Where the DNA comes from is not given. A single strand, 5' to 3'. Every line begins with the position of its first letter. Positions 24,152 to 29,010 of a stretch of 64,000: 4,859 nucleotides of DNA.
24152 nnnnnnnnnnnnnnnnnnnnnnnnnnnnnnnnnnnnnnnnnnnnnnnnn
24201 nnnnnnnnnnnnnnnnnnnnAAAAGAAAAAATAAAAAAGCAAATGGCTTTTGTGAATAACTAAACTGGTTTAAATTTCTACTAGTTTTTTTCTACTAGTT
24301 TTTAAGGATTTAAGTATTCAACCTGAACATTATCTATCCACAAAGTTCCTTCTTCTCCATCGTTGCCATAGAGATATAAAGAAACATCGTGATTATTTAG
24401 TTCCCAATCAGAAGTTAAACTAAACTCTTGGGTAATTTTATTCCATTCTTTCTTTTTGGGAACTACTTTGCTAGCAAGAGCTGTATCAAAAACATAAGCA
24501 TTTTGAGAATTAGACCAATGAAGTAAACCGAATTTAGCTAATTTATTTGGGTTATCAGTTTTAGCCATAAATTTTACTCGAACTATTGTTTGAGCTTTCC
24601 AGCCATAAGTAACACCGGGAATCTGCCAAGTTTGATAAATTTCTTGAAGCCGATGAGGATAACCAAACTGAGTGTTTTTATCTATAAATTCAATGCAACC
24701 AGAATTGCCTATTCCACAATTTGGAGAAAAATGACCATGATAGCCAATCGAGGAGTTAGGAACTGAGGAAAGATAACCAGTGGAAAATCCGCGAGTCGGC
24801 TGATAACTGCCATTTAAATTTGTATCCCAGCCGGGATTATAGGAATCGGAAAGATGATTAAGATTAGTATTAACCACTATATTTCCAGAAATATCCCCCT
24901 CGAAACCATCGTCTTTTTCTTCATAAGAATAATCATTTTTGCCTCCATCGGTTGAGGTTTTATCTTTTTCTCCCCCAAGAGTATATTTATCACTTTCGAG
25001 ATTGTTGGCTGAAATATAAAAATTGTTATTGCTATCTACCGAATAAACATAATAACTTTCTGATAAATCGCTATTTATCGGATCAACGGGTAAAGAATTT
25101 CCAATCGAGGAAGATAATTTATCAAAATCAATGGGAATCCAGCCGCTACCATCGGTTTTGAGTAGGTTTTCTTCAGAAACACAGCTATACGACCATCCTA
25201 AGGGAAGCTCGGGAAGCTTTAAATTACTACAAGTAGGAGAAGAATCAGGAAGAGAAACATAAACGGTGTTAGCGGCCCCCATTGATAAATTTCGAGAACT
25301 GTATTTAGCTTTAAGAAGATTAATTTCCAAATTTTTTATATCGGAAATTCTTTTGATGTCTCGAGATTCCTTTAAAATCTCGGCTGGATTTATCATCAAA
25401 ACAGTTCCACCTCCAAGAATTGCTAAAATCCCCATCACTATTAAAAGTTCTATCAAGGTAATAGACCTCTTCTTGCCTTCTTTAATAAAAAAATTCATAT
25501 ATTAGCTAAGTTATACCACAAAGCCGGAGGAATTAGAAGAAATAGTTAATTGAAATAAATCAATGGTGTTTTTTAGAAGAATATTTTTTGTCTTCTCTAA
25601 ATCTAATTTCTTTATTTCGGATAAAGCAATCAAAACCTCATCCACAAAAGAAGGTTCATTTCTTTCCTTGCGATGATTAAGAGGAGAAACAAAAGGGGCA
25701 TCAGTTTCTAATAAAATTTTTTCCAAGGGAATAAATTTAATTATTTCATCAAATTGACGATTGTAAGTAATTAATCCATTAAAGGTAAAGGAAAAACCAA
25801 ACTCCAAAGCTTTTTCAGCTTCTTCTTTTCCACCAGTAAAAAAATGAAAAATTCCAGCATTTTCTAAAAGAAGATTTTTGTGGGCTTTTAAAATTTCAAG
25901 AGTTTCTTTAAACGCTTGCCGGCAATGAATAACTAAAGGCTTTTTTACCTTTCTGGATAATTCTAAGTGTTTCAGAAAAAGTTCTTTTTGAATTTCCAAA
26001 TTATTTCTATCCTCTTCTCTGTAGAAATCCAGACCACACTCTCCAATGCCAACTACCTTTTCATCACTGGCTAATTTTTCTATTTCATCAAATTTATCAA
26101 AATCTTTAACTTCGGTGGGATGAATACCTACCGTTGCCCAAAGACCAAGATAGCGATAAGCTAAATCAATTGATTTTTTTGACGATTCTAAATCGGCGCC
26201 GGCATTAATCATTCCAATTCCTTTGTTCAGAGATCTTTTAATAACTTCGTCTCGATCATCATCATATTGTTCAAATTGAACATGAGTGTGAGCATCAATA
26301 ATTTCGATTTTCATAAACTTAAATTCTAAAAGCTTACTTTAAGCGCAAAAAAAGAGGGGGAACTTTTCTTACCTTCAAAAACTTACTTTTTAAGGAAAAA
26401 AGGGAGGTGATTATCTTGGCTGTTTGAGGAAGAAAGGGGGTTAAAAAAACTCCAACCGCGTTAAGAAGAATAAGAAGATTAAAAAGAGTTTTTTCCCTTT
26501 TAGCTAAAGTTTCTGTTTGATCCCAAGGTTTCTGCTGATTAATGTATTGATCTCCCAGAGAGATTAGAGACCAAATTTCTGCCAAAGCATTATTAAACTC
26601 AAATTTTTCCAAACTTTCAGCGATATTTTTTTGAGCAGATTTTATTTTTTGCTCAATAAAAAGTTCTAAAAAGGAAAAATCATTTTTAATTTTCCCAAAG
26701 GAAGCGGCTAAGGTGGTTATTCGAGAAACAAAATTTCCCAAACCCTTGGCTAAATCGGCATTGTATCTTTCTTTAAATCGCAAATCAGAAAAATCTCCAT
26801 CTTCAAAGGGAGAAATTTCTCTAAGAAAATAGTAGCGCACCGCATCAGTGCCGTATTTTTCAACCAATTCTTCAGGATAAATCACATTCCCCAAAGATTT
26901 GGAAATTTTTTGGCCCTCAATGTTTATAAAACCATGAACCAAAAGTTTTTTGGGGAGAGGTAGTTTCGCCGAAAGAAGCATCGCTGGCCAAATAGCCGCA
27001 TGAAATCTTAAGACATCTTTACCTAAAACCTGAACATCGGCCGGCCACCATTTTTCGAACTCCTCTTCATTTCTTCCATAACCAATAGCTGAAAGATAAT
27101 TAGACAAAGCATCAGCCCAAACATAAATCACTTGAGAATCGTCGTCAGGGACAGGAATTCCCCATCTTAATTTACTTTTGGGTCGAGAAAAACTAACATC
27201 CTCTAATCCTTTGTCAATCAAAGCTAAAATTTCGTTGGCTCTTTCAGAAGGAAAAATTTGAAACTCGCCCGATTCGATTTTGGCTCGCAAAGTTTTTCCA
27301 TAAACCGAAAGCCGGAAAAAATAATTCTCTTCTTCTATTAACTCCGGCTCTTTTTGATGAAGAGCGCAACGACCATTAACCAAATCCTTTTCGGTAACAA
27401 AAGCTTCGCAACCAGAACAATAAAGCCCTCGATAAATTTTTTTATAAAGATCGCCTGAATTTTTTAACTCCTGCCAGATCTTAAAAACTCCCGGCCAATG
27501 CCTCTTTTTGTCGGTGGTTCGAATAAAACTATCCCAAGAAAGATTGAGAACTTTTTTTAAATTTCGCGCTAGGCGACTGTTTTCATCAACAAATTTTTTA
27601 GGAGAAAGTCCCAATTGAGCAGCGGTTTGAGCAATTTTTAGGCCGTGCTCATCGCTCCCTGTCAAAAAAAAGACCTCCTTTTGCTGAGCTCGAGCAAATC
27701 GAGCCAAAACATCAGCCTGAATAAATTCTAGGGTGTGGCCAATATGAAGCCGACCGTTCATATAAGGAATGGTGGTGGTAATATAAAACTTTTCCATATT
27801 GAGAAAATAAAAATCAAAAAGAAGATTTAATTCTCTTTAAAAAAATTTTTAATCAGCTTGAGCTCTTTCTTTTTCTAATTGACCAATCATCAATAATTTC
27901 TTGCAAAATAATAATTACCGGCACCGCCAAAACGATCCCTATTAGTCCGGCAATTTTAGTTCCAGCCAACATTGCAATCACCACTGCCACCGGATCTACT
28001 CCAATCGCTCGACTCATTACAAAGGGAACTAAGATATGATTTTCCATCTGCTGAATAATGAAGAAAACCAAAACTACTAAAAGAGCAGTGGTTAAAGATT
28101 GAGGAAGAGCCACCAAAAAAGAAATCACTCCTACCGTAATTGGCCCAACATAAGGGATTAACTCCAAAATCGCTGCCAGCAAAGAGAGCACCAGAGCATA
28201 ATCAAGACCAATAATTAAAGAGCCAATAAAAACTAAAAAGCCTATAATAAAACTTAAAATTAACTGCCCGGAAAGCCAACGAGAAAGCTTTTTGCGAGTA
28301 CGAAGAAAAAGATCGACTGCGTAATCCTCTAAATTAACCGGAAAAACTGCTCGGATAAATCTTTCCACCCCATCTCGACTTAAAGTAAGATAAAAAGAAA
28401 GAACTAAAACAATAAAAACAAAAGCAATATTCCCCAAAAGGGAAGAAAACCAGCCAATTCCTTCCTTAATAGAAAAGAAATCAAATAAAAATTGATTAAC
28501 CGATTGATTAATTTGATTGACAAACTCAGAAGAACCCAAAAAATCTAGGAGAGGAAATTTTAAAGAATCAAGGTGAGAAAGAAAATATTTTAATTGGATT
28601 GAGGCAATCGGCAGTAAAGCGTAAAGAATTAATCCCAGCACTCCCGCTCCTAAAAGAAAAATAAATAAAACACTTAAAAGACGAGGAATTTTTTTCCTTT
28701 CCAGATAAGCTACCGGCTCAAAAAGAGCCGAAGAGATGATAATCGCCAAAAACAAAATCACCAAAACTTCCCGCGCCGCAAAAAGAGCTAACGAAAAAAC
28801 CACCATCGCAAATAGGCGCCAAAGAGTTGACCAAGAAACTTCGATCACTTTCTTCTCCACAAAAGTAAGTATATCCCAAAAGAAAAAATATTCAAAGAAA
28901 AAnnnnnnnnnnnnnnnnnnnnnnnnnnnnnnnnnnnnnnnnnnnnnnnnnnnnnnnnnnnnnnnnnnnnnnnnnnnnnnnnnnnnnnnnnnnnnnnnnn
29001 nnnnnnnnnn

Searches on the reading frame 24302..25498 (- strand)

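Call 53: search_protein_families(library=pfam, proteins=[window:24302-25498:-], max_evalue=0.01)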
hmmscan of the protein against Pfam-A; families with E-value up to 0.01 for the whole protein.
window:24302-25498:- (398 aa): 1 family
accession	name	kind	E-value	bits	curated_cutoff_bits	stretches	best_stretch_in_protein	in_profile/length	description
PF07963.17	N_methyl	-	6.4e-05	22.8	21.2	1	9-31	3-25/27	Prokaryotic N-terminal methylation motif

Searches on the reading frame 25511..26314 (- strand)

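Call 19: search_protein_families(library=pfam, proteins=[window:25511-26314:-])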
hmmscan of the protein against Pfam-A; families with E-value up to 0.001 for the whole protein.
window:25511-26314:- (267 aa): 1 family
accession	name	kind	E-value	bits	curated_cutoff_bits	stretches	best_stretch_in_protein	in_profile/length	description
PF01026.27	TatD_DNase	-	8.3e-74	248.6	27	1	6-255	1-253/253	TatD related DNase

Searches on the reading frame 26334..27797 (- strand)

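Call 53: search_protein_families(library=pfam, proteins=[window:26334-27797:-], max_evalue=0.01)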
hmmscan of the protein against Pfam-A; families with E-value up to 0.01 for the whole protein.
window:26334-27797:- (487 aa): 6 families
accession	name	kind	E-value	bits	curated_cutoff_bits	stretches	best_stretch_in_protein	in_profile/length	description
PF09334.17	tRNA-synt_1g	-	3.7e-104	349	20.1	2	127-360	152-390/391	tRNA synthetases class I (M)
PF00133.28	tRNA-synt_1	-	5.7e-32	111.4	22.7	2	220-325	295-403/414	tRNA synthetases class I (I, L, M and V)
PF01406.26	tRNA-synt_1e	-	9.8e-12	45.3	27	1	283-326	239-282/301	tRNA synthetases class I (C) catalytic domain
PF08264.19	Anticodon_1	-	1.1e-07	32.2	25.1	1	381-464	4-87/148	Anticodon-binding domain of tRNA ligase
PF01921.24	tRNA-synt_1f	-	9.9e-06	25.1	27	1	286-326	270-311/360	tRNA synthetases class I (K)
PF19303.5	Anticodon_3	-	1.2e-05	25.7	23.5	1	382-468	15-102/152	Anticodon binding domain of methionyl tRNA ligase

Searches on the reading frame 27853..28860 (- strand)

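Call 19: search_protein_families(library=pfam, proteins=[window:27853-28860:-])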
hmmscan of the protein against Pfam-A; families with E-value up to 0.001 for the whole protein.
window:27853-28860:- (335 aa): 1 family
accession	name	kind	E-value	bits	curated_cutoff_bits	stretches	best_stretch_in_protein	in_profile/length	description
PF01594.21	AI-2E_transport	-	2.4e-54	185.2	34.3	1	14-326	2-326/327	AI-2E family transporter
